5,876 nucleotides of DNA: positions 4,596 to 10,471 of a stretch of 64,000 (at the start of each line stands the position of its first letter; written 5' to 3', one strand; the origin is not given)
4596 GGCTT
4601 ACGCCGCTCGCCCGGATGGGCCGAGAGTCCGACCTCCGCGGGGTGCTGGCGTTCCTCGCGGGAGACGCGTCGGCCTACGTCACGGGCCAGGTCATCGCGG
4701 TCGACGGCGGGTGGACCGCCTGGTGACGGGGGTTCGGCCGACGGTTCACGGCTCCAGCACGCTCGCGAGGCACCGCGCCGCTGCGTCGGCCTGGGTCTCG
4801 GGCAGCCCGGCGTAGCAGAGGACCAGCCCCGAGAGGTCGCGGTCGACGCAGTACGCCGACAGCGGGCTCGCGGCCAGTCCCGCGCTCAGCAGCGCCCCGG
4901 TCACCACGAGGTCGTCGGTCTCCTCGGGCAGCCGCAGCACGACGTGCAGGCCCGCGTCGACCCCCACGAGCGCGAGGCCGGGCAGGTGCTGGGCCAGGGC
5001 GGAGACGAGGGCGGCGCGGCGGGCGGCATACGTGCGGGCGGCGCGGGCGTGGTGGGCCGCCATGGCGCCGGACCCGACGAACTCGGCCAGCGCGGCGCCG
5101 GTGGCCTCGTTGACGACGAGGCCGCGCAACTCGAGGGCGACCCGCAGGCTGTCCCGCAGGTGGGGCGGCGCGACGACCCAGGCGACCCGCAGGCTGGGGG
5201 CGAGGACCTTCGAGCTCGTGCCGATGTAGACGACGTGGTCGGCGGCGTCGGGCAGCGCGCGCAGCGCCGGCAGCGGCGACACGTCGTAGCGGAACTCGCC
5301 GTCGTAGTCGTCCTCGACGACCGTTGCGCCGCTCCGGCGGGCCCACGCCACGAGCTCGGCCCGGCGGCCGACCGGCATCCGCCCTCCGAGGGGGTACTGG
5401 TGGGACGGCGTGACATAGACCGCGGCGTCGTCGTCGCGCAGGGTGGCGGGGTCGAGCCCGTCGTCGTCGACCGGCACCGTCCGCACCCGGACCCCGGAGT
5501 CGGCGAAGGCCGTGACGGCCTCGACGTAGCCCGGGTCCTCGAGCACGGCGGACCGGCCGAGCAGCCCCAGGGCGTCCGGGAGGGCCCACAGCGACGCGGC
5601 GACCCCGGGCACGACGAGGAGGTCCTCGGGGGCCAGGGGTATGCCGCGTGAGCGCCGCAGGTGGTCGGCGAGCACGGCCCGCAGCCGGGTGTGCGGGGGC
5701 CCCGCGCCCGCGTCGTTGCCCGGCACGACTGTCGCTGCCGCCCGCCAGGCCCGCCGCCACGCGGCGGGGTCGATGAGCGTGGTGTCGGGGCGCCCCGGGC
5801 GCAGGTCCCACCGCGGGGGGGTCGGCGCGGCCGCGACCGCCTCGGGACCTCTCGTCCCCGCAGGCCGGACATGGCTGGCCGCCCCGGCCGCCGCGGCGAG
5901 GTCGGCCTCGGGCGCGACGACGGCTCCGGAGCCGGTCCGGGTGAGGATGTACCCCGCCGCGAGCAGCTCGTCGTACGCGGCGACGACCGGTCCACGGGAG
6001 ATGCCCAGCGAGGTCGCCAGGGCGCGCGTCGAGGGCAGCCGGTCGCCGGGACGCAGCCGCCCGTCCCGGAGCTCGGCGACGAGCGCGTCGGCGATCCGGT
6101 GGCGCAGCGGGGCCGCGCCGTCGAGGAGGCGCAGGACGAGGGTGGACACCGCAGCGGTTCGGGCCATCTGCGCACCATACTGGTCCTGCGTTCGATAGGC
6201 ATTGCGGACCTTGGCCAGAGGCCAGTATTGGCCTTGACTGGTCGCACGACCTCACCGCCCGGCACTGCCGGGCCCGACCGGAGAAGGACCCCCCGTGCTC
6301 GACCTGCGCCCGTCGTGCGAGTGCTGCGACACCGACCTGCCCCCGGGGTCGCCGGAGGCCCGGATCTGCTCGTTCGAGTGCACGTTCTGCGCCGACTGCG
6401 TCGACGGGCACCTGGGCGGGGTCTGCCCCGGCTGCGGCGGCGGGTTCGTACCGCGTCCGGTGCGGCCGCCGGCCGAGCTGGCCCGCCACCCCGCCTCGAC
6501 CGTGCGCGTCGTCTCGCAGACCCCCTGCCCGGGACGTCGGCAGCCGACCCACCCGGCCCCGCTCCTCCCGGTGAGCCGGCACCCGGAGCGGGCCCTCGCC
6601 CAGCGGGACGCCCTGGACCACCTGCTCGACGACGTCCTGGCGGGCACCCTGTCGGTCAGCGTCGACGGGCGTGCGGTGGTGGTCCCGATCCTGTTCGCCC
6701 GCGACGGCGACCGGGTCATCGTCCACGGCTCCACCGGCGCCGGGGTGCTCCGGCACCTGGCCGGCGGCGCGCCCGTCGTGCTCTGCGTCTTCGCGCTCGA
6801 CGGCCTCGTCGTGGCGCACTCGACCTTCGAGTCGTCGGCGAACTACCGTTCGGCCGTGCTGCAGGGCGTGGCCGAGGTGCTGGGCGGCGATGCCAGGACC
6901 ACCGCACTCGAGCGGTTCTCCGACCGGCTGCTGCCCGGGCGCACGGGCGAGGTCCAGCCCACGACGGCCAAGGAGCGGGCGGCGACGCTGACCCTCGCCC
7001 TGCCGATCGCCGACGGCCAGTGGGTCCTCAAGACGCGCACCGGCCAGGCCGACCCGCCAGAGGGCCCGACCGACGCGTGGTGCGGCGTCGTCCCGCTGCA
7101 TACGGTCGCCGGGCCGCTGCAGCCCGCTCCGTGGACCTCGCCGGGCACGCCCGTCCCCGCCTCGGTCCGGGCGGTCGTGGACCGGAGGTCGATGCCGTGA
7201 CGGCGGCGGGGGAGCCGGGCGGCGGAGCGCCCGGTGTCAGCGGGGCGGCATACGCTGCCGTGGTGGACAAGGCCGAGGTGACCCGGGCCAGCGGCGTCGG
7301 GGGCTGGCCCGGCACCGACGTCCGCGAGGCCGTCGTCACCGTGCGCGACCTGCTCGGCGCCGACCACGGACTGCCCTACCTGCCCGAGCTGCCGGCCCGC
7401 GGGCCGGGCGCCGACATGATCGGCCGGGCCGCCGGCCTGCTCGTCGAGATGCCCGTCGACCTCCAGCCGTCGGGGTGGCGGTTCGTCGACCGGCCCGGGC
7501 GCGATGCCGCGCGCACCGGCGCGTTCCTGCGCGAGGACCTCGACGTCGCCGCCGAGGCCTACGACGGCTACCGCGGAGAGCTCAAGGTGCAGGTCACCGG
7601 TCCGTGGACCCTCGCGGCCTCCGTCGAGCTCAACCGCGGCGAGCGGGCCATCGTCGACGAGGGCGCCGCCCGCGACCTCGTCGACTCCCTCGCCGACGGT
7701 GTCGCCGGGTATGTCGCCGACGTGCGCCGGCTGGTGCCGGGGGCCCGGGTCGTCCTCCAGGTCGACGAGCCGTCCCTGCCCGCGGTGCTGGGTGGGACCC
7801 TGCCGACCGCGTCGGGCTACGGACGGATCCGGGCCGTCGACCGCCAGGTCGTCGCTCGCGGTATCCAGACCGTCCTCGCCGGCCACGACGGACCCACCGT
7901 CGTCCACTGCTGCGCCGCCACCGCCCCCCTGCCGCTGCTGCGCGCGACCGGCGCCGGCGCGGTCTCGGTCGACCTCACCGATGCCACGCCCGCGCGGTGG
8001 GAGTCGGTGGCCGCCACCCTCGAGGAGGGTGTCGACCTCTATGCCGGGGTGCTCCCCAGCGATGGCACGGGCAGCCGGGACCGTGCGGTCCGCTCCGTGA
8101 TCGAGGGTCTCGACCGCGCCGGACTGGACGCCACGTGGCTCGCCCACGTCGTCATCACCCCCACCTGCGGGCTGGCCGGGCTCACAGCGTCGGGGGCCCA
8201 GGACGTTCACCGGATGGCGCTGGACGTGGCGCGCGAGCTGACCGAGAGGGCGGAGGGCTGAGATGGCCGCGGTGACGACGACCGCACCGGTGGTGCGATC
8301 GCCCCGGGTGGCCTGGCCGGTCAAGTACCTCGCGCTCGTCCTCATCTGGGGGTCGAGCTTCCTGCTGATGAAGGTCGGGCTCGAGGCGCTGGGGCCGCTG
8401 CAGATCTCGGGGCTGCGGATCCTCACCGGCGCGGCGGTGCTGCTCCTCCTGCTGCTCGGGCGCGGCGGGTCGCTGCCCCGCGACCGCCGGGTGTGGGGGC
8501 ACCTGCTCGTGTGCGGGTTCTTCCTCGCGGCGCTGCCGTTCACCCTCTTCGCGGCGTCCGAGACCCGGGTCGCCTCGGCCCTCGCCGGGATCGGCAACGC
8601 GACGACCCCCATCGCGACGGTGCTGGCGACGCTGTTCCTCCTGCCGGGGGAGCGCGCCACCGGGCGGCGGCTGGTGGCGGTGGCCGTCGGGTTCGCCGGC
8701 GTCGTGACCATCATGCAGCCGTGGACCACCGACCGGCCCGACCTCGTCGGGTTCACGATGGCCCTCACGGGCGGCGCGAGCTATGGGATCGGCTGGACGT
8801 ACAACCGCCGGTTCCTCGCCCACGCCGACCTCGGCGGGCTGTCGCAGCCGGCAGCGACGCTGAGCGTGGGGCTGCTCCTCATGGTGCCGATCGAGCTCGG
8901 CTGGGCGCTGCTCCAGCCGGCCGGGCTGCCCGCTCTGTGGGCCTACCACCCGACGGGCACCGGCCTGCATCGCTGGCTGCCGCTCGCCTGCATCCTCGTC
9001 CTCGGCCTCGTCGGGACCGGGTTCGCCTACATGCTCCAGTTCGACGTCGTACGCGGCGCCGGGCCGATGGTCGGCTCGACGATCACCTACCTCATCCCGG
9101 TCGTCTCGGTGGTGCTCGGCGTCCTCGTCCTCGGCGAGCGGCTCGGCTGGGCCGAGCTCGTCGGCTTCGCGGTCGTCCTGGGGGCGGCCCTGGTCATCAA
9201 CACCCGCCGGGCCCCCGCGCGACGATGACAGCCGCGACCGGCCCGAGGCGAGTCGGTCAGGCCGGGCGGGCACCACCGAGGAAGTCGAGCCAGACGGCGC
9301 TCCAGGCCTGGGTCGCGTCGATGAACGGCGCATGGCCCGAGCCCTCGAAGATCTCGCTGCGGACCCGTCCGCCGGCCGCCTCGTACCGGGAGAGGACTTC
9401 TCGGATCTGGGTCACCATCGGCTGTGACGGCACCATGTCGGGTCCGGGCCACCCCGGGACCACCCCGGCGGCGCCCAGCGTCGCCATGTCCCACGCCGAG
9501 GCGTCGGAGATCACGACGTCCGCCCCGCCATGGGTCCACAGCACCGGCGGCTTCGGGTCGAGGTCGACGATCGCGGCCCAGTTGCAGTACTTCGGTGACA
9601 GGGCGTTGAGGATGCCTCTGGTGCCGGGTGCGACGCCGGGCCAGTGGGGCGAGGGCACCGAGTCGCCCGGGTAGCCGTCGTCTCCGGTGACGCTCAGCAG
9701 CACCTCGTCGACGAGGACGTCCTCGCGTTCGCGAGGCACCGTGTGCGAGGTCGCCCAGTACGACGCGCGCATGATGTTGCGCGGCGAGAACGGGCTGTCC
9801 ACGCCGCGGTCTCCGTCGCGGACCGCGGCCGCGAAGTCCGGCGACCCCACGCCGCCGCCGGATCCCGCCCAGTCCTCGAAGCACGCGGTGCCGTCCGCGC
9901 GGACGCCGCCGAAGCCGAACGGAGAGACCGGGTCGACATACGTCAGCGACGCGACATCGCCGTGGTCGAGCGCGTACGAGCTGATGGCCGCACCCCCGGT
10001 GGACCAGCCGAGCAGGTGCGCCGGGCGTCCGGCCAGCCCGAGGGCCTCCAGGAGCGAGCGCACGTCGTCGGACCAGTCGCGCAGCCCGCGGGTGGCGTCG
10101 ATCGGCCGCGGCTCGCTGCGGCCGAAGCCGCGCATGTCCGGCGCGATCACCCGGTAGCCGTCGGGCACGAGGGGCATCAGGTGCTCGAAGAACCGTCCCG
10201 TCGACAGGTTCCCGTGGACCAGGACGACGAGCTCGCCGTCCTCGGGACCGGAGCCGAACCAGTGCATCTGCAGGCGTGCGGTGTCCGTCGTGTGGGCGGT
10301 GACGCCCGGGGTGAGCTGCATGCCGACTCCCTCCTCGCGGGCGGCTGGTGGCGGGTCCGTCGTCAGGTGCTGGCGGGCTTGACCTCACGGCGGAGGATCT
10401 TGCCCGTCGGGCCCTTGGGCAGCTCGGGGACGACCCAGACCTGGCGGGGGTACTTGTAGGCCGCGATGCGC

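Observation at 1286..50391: Hyper-abundant 8-mer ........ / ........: about 39 exact copies in 50 kb, frame-independent, intergenic-enriched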

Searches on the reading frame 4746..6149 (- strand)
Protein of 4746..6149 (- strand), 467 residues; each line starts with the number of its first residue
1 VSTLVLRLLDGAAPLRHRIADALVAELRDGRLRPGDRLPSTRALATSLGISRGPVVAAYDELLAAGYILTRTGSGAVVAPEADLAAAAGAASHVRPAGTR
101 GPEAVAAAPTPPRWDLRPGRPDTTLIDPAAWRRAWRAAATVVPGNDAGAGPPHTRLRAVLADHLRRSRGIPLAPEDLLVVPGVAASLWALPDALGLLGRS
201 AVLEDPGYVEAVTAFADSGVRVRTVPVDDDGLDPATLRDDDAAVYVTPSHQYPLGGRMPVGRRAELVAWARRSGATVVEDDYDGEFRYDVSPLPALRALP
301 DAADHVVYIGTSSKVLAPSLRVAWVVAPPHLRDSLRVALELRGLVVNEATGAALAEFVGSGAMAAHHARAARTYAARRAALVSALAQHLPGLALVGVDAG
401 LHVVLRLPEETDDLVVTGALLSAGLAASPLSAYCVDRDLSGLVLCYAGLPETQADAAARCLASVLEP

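Call 22: search_protein_families(library=pfam, proteins=[window:4746-6149:-], max_evalue=0.00001)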
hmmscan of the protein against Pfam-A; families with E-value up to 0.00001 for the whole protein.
window:4746-6149:- (467 aa): 2 families
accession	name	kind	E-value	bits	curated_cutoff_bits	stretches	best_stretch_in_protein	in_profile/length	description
PF00155.27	Aminotran_1_2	-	1.6e-15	57.6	19.7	1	150-459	39-359/361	Aminotransferase class I and II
PF00392.27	GntR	-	2.8e-15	56.1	27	1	17-78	3-64/64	Bacterial regulatory proteins, gntR family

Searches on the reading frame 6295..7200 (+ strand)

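Call 22: search_protein_families(library=pfam, proteins=[window:6295-7200:+], max_evalue=0.00001)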
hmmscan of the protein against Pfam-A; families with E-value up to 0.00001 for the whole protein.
window:6295-7200:+ (301 aa): 2 families
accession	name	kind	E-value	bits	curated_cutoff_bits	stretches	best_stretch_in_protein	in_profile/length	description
PF12900.13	Pyridox_ox_2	-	1.9e-27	96.4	27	1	104-239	2-134/140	Pyridoxamine 5'-phosphate oxidase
PF06906.16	DUF1272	-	2.1e-26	92.2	25.3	1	1-57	1-57/57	Protein of unknown function (DUF1272)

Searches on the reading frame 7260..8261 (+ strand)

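Call 22: search_protein_families(library=pfam, proteins=[window:7260-8261:+], max_evalue=0.00001)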
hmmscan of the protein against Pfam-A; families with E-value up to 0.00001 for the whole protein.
window:7260-8261:+ (333 aa): 1 family
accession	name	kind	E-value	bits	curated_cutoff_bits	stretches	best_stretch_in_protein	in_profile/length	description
PF01717.24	Meth_synt_2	-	2e-09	37.7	21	1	13-325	6-323/324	Cobalamin-independent synthase, Catalytic domain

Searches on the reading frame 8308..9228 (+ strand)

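Call 22: search_protein_families(library=pfam, proteins=[window:8308-9228:+], max_evalue=0.00001)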
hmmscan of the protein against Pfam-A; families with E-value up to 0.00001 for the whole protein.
window:8308-9228:+ (306 aa): 1 family
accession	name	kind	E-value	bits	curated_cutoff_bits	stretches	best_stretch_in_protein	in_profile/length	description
PF00892.27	EamA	-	9.9e-34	117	28.2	2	8-136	8-134/135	EamA-like transporter family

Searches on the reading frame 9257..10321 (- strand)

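Call 22: search_protein_families(library=pfam, proteins=[window:9257-10321:-], max_evalue=0.00001)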
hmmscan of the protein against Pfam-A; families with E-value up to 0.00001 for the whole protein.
window:9257-10321:- (354 aa): 3 families
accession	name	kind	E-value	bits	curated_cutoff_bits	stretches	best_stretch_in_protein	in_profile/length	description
PF12697.13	Abhydrolase_6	-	3.6e-17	64.2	26.3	1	32-338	1-212/217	Alpha/beta hydrolase family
PF00561.26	Abhydrolase_1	-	4.1e-17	63.1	25.8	1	31-135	2-106/245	alpha/beta hydrolase fold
PF12146.15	Hydrolase_4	-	8.3e-14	51.9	27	1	30-123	5-101/239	Serine aminopeptidase, S33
